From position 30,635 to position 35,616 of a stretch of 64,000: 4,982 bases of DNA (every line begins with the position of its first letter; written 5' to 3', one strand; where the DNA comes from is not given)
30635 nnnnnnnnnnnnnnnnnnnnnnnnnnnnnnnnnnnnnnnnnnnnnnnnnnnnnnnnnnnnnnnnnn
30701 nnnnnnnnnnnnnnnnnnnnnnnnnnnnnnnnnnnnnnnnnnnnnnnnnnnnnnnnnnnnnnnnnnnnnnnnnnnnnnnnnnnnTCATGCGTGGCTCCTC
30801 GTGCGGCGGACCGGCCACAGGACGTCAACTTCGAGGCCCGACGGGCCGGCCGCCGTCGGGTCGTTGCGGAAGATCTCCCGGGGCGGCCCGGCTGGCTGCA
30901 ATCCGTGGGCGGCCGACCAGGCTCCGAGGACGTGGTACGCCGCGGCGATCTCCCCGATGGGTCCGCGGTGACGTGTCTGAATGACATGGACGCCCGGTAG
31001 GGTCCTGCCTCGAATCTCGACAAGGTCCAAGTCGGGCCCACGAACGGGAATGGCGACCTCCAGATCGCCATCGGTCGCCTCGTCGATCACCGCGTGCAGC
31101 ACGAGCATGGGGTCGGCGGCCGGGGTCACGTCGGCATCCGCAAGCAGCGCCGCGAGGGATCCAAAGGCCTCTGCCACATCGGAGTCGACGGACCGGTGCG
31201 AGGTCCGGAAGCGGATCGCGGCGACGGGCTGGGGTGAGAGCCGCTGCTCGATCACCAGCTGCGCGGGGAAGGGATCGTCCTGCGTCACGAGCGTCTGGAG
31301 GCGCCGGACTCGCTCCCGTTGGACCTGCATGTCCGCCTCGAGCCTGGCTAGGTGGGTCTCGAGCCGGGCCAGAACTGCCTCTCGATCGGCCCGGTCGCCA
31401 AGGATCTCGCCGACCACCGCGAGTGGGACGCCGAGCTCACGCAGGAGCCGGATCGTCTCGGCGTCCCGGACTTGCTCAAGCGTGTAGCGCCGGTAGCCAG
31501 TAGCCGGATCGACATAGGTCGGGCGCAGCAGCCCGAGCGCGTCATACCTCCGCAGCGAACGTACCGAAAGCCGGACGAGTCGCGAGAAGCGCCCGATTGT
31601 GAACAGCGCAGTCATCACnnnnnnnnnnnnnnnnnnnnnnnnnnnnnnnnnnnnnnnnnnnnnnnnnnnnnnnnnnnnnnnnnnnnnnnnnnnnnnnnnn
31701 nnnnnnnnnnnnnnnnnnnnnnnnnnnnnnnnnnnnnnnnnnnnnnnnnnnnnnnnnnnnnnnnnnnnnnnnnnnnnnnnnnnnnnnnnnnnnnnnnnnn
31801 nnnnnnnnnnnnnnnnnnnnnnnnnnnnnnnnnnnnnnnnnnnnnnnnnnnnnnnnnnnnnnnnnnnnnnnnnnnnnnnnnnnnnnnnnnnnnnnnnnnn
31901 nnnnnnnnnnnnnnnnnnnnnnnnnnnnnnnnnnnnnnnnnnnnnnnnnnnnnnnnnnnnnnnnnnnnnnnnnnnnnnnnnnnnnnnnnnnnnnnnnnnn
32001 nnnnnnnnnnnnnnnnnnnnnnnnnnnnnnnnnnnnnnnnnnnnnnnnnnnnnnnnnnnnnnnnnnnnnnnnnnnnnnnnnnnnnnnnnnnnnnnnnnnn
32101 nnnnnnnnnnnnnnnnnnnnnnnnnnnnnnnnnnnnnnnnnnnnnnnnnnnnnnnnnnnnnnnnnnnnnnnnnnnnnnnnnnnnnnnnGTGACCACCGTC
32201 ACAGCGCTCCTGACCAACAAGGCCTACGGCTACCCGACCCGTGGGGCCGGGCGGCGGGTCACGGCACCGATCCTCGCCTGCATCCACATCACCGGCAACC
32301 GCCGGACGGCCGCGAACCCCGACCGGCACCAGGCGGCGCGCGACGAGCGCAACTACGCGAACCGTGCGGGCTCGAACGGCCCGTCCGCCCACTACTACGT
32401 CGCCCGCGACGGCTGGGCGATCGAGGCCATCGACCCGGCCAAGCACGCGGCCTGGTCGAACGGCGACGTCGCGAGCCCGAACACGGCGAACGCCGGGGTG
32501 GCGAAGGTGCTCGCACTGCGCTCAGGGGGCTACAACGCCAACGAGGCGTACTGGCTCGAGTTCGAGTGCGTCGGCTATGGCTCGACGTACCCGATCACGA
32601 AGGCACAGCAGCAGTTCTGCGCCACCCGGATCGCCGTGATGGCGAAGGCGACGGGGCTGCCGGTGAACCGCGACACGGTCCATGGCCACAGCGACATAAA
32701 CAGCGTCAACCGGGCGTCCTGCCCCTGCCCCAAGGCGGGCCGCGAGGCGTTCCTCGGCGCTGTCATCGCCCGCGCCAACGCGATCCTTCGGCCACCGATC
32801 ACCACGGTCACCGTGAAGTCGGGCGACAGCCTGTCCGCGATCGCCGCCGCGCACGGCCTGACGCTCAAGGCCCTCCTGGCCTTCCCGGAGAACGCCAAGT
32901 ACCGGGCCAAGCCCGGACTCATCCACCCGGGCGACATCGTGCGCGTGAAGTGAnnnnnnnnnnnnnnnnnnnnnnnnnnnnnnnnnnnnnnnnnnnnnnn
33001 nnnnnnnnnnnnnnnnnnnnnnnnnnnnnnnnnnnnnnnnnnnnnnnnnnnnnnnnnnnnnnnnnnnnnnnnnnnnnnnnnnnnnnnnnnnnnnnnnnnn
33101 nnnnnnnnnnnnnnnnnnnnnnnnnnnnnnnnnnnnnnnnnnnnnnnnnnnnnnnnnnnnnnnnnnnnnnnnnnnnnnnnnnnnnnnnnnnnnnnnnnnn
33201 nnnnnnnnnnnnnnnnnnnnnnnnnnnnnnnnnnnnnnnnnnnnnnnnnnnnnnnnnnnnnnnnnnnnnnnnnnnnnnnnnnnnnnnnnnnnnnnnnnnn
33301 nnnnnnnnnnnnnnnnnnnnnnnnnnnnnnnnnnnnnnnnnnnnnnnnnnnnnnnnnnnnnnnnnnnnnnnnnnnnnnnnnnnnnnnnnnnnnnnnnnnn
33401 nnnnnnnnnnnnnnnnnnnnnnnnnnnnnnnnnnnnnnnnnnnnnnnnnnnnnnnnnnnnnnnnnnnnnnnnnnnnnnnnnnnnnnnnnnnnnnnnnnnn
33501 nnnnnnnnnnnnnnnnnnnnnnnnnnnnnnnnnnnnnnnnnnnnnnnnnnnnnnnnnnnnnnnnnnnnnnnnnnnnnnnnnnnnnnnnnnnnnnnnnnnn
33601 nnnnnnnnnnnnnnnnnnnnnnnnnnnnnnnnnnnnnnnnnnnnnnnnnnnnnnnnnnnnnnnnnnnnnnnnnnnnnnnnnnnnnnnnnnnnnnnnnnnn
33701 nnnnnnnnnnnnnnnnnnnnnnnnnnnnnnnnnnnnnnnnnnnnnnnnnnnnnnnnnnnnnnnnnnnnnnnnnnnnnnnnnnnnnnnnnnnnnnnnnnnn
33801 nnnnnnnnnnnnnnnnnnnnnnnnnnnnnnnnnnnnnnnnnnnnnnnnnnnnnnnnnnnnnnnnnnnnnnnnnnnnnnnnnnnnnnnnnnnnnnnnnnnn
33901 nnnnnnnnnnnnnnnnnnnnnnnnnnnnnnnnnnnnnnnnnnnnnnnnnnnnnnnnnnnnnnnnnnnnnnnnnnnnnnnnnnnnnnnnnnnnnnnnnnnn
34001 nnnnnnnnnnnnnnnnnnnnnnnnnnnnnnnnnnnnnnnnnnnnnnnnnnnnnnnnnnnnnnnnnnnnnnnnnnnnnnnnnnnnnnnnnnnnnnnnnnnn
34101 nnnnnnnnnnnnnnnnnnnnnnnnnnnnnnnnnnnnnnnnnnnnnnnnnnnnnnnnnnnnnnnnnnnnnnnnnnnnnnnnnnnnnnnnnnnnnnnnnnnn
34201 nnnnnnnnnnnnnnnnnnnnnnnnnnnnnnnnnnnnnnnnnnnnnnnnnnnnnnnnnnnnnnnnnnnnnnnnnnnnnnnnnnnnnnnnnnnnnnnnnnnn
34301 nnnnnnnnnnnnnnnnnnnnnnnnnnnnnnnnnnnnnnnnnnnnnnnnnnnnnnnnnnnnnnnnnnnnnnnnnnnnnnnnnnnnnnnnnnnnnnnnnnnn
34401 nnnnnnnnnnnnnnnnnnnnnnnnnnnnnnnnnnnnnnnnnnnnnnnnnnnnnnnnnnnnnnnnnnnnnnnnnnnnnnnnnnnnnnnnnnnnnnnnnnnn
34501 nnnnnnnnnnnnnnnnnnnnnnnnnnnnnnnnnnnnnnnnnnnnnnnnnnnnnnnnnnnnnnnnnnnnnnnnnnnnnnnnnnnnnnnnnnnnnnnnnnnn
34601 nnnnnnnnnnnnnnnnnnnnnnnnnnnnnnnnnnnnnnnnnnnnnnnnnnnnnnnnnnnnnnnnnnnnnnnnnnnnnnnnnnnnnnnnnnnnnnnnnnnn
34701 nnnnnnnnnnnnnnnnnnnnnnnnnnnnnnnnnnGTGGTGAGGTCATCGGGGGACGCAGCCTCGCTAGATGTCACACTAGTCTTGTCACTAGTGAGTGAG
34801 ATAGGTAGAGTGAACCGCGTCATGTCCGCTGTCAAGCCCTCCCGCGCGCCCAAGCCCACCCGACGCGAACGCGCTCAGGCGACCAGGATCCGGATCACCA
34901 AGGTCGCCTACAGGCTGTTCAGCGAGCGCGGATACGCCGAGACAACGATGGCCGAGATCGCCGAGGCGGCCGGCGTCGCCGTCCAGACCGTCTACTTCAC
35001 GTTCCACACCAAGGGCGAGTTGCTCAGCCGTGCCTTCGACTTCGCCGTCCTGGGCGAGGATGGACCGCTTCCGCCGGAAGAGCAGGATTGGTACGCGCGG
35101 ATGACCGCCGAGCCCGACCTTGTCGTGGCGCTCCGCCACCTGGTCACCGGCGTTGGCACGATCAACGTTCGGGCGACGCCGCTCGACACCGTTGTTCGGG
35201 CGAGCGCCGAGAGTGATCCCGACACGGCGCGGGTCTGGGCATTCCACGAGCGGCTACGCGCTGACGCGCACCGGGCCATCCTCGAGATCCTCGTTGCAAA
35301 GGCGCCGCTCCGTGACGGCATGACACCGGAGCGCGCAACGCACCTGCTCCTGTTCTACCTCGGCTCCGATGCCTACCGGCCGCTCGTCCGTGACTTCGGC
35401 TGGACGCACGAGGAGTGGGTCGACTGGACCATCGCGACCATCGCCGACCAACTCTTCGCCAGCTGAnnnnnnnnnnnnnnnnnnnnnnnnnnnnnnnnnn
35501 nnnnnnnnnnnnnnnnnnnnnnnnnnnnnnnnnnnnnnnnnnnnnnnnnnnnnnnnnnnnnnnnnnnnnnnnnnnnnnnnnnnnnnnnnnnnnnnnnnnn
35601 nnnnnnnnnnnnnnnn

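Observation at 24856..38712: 2.55-kb HNH / Zn-ribbon ORF / Fic / att / LuxR segment duplicated 11.29 kb apart, with a 1,574-bp perfectly identical core inside diverged arms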

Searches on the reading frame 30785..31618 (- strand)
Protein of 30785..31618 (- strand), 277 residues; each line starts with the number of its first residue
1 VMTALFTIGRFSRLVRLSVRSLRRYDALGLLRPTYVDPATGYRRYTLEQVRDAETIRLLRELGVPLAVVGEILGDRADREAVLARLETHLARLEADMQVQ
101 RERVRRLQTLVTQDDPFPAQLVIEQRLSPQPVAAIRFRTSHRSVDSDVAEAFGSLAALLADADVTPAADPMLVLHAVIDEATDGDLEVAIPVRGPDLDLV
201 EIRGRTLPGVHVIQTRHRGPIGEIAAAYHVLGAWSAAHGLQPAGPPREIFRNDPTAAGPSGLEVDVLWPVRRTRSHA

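Call 8: search_protein_families(library=pfam, proteins=[window:30785-31618:-], max_evalue=0.01)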
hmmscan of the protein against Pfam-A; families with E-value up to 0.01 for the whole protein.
window:30785-31618:- (277 aa): 4 families
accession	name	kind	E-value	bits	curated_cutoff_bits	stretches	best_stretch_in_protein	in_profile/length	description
PF13411.12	MerR_1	-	2.4e-12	47.2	21.6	1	6-73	1-66/69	MerR HTH family regulatory protein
PF00376.29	MerR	-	1.2e-08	35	28.2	1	7-45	1-38/38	MerR family regulatory protein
PF06445.20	GyrI-like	-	1.4e-08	35.6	26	1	126-271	7-155/155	GyrI-like small molecule binding domain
PF09278.17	MerR-DNA-bind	-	0.0034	18.4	25.4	1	56-109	7-64/65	MerR, DNA binding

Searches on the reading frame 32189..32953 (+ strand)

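Call 9: search_protein_families(library=pfam, proteins=[window:32189-32953:+], max_evalue=0.01)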
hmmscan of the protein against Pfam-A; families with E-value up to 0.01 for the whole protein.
window:32189-32953:+ (254 aa): 2 families
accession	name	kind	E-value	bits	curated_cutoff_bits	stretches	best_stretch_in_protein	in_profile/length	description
PF01510.30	Amidase_2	-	8.8e-14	52.4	26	1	29-181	7-131/131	N-acetylmuramoyl-L-alanine amidase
PF01476.26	LysM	-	8.7e-07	29.2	20.9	1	208-231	2-25/43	LysM domain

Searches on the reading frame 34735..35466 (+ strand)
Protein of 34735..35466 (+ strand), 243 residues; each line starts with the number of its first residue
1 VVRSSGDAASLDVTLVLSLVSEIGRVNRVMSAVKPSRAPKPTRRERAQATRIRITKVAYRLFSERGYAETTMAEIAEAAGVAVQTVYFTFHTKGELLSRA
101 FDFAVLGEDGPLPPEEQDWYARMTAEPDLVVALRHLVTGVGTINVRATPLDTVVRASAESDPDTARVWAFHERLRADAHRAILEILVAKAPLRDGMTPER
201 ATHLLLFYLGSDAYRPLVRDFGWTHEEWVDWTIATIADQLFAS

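Call 9: search_protein_families(library=pfam, proteins=[window:34735-35466:+], max_evalue=0.01)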
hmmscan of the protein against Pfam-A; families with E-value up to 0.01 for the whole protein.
window:34735-35466:+ (243 aa): 1 family
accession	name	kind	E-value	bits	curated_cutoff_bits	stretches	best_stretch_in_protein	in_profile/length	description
PF00440.29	TetR_N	-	7.3e-15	54.9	24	1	54-99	1-46/47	Bacterial regulatory proteins, tetR family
